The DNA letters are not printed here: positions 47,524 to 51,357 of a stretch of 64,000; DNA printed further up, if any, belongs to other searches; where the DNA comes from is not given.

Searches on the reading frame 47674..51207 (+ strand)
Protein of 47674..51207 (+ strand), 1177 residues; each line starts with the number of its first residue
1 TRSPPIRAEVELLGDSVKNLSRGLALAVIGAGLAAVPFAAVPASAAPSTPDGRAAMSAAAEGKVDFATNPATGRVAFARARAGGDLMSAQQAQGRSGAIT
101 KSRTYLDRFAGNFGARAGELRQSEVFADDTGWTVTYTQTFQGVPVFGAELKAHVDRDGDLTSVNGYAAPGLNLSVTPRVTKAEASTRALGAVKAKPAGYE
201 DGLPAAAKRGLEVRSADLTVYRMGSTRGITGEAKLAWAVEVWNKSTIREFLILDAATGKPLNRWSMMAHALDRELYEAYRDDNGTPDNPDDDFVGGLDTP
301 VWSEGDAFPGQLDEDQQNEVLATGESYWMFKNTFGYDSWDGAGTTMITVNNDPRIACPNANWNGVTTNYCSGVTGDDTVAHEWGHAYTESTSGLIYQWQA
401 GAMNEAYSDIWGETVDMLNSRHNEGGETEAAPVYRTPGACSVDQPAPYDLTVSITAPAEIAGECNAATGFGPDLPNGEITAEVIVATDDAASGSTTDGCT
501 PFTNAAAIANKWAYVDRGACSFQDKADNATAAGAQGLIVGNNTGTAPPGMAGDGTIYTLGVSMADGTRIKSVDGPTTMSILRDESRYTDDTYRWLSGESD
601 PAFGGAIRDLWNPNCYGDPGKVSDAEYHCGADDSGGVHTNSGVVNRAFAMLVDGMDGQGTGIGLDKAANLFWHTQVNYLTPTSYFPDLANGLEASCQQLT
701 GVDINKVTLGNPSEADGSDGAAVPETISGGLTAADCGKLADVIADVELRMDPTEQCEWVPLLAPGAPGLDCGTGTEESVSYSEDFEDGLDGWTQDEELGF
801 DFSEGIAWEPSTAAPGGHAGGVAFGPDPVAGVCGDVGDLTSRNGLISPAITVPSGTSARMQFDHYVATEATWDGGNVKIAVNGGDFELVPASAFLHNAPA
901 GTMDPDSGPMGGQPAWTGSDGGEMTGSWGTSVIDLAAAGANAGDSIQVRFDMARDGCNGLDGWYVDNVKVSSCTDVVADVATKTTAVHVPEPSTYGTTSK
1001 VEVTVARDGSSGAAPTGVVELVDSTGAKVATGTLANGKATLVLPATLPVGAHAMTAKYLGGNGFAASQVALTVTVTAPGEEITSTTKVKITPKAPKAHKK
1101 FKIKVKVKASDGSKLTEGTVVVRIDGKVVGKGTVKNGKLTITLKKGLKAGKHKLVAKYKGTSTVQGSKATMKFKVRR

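Call 75: search_protein_families(library=pfam, proteins=[window:47674-51207:+], max_evalue=0.00001)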
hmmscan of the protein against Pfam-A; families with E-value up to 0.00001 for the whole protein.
window:47674-51207:+ (1177 aa): 6 families
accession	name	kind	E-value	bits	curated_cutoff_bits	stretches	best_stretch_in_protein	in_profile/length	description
PF16640.11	Big_3_5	-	3.2e-26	92.2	35.5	2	989-1076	4-88/88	Bacterial Ig-like domain (group 3)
PF02868.21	Peptidase_M4_C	-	4e-25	89.1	24.4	1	590-703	34-149/165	Thermolysin metallopeptidase, alpha-helical domain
PF02225.27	PA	-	4.4e-13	49.6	23.9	1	483-569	5-95/95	PA domain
PF07504.19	FTP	-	5.5e-12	45.8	21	1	122-165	5-49/51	Fungalysin/Thermolysin Propeptide Motif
PF20773.4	InhA-like_MAM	-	4e-06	26.9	26.9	0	846-971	53-163/191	Immune inhibitor A-like, MAM domain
PF21226.3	MalQ_N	-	7.6e-06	26.6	24.1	0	976-1062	6-82/91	MalQ N-terminal beta sandwich domain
